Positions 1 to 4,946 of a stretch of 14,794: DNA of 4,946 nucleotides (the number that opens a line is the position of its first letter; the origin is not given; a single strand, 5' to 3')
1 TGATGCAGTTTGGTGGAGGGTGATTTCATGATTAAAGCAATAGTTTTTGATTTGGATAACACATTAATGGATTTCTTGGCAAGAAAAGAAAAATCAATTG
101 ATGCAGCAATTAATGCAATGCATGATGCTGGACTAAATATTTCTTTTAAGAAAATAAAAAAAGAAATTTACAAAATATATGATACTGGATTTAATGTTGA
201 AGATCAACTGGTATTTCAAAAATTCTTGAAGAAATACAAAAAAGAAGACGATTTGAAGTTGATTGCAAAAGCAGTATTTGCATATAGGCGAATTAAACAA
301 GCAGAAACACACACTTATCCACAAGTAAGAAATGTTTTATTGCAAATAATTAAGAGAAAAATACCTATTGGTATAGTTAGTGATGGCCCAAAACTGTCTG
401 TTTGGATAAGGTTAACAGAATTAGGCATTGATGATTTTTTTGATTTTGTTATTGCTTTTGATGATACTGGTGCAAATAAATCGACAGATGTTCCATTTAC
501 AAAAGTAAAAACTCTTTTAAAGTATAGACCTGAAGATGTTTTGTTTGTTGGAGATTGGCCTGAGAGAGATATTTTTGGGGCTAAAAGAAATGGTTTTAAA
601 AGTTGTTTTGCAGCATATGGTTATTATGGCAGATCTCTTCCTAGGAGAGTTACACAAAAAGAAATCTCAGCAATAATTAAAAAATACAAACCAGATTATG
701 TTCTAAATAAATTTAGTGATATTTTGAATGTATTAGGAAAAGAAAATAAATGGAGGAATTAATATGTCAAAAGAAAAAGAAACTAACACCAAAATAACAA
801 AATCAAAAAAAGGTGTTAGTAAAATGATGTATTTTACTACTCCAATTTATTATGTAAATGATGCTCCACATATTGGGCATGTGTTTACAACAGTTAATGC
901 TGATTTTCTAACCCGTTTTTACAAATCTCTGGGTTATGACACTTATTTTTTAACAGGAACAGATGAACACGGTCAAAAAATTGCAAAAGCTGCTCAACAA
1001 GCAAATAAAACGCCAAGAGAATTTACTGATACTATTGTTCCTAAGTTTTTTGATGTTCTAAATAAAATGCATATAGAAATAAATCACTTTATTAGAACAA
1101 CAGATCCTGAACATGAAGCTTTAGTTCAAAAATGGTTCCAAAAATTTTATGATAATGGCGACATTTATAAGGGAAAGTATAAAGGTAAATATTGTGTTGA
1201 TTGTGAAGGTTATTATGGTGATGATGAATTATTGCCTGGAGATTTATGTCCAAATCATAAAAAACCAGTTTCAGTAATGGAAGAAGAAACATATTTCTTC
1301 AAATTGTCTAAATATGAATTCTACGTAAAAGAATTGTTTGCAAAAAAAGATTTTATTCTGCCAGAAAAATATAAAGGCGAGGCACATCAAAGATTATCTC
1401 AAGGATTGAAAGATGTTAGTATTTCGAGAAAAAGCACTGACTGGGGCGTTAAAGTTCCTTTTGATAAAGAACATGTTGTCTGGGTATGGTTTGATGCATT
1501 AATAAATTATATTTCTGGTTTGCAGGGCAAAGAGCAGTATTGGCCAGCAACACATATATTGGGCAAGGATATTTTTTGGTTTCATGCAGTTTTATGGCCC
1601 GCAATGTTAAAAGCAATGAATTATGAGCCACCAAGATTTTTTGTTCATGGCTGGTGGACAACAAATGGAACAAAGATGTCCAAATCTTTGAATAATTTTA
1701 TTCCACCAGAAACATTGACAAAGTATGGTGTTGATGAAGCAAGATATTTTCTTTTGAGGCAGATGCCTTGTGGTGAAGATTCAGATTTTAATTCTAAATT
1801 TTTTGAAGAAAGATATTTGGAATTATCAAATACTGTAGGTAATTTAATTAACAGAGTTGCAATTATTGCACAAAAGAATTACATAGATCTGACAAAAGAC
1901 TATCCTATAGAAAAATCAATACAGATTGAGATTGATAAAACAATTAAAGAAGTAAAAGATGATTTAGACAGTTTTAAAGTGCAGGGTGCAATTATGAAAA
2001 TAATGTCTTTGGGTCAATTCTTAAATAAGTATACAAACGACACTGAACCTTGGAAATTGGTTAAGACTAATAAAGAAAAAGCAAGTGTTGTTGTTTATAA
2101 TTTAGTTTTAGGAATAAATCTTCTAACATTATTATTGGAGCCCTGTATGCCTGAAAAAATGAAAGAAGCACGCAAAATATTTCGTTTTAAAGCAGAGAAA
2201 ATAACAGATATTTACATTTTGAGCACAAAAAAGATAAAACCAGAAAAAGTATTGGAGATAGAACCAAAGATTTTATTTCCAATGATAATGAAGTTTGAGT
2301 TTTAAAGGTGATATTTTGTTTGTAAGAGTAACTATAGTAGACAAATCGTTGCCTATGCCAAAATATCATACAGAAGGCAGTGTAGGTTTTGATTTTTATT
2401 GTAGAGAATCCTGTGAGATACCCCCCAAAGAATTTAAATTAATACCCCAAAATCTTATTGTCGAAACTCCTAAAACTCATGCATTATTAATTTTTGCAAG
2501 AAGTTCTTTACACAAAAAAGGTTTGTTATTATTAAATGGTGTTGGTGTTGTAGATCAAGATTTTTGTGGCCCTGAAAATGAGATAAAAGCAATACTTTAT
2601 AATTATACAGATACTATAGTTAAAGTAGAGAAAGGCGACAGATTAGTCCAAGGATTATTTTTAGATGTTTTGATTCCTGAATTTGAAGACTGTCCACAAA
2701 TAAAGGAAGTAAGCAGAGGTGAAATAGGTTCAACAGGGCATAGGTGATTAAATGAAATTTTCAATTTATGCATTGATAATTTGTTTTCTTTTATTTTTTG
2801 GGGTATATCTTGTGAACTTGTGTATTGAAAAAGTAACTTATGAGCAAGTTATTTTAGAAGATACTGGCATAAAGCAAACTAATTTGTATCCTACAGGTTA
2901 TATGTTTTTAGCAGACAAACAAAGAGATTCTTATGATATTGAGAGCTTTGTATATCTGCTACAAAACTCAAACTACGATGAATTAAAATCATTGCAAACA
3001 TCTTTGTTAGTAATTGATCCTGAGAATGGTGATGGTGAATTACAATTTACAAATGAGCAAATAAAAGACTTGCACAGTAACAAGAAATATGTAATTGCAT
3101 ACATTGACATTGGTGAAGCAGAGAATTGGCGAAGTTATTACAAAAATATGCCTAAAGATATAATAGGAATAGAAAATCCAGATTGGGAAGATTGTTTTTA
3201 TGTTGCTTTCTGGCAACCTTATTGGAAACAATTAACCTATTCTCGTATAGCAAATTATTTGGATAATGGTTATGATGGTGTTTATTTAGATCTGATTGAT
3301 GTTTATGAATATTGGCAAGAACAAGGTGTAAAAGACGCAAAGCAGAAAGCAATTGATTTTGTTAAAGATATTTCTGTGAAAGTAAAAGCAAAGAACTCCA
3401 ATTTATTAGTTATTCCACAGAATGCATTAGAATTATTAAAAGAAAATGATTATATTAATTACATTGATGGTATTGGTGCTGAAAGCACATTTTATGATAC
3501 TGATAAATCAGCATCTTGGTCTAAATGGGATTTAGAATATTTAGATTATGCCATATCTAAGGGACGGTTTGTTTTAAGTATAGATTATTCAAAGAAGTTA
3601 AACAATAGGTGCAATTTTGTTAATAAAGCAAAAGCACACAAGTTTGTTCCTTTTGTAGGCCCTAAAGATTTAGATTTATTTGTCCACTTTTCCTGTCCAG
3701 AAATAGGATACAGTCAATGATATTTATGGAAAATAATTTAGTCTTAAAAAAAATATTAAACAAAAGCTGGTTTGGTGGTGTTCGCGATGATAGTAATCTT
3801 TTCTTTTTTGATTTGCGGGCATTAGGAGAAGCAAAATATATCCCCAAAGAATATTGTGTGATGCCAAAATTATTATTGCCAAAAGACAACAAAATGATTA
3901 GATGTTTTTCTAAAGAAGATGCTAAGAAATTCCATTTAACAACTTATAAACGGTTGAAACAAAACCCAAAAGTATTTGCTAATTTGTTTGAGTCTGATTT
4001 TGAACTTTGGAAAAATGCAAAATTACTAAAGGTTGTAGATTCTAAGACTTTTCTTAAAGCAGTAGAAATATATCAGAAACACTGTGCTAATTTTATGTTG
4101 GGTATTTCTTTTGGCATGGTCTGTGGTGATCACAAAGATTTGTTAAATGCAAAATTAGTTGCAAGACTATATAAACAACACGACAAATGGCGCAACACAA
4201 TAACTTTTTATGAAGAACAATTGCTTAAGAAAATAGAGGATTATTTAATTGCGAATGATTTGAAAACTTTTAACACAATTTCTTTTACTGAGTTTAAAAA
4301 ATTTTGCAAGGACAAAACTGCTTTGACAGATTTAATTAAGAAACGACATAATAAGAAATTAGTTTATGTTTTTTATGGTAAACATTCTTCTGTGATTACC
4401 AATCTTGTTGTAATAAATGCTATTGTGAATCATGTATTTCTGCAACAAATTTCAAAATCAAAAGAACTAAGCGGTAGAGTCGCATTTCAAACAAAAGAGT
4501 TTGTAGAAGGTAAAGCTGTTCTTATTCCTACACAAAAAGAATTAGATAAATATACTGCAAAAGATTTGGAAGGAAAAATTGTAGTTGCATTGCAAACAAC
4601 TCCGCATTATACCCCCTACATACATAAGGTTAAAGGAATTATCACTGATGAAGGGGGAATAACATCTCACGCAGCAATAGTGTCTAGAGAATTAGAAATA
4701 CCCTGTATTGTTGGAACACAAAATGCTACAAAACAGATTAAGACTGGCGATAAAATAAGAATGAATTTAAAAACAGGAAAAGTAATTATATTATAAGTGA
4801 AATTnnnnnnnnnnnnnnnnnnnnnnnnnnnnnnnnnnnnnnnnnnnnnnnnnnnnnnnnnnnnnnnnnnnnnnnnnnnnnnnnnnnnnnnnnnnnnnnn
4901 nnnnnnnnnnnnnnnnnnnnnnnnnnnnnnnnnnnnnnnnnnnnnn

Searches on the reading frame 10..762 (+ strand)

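Call 6: search_protein_families(library=pfam, proteins=[window:10-762:+])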
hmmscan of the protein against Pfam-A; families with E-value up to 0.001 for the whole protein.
window:10-762:+ (250 aa): 3 families
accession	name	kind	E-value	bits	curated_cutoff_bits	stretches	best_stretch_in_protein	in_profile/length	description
PF00702.32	Hydrolase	-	3e-23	83.7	26.4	1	8-195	1-191/191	haloacid dehalogenase-like hydrolase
PF13419.12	HAD_2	-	1e-21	78.3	23.8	1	11-199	1-176/178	Haloacid dehalogenase-like hydrolase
PF13242.12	Hydrolase_like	-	3.1e-06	27.5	22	1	169-237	16-74/75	HAD-hyrolase-like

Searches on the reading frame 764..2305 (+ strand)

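Call 6: search_protein_families(library=pfam, proteins=[window:764-2305:+])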
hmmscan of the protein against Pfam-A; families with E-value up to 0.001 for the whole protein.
window:764-2305:+ (513 aa): 5 families
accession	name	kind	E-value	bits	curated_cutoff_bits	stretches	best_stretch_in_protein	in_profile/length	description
PF09334.17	tRNA-synt_1g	-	1.4e-87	294.5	20.1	2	169-365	176-390/391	tRNA synthetases class I (M)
PF00133.28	tRNA-synt_1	-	1.4e-22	80.5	22.7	2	10-233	14-245/414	tRNA synthetases class I (I, L, M and V)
PF01406.26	tRNA-synt_1e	-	7.5e-15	55.5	27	2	30-138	18-125/301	tRNA synthetases class I (C) catalytic domain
PF19303.5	Anticodon_3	-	1.7e-07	31.7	23.5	1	383-482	11-110/152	Anticodon binding domain of methionyl tRNA ligase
PF08264.19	Anticodon_1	-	9.1e-05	22.8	25.1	1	386-463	4-80/148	Anticodon-binding domain of tRNA ligase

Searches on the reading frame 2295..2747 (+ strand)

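Call 6: search_protein_families(library=pfam, proteins=[window:2295-2747:+])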
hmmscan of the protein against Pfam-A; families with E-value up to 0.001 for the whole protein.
window:2295-2747:+ (150 aa): 2 families
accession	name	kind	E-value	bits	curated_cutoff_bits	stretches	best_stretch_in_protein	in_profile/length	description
PF00692.24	dUTPase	-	5.1e-21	75.2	22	1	19-146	3-125/129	dUTPase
PF22769.1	DCD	-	0.00011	22.8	27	1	38-122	69-150/153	dCTP deaminase-like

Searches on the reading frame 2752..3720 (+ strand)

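Call 6: search_protein_families(library=pfam, proteins=[window:2752-3720:+])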
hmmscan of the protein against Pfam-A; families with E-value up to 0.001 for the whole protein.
window:2752-3720:+ (322 aa): 1 family
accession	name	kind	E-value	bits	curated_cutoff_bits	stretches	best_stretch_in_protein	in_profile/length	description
PF03537.19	Glyco_hydro_114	-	2.6e-34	118.9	27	1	66-307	2-227/231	Glycoside-hydrolase family GH114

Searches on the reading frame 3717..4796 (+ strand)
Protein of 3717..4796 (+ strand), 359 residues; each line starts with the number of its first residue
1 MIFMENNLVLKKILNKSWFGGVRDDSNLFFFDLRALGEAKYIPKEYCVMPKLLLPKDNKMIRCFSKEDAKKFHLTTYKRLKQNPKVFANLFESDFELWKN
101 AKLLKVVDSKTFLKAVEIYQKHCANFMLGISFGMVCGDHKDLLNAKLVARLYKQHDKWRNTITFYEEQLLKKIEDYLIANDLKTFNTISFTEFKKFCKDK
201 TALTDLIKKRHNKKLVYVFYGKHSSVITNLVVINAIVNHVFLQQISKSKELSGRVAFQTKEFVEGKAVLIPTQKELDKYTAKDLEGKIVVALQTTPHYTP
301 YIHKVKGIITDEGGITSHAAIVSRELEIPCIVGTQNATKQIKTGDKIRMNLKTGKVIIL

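Call 6: search_protein_families(library=pfam, proteins=[window:3717-4796:+])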
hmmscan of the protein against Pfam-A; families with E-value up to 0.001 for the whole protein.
window:3717-4796:+ (359 aa): 1 family
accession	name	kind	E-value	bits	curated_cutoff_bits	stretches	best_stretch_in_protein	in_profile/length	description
PF00391.29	PEP-utilizers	-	7.2e-26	90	23.1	1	285-354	3-72/72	PEP-utilising enzyme, mobile domain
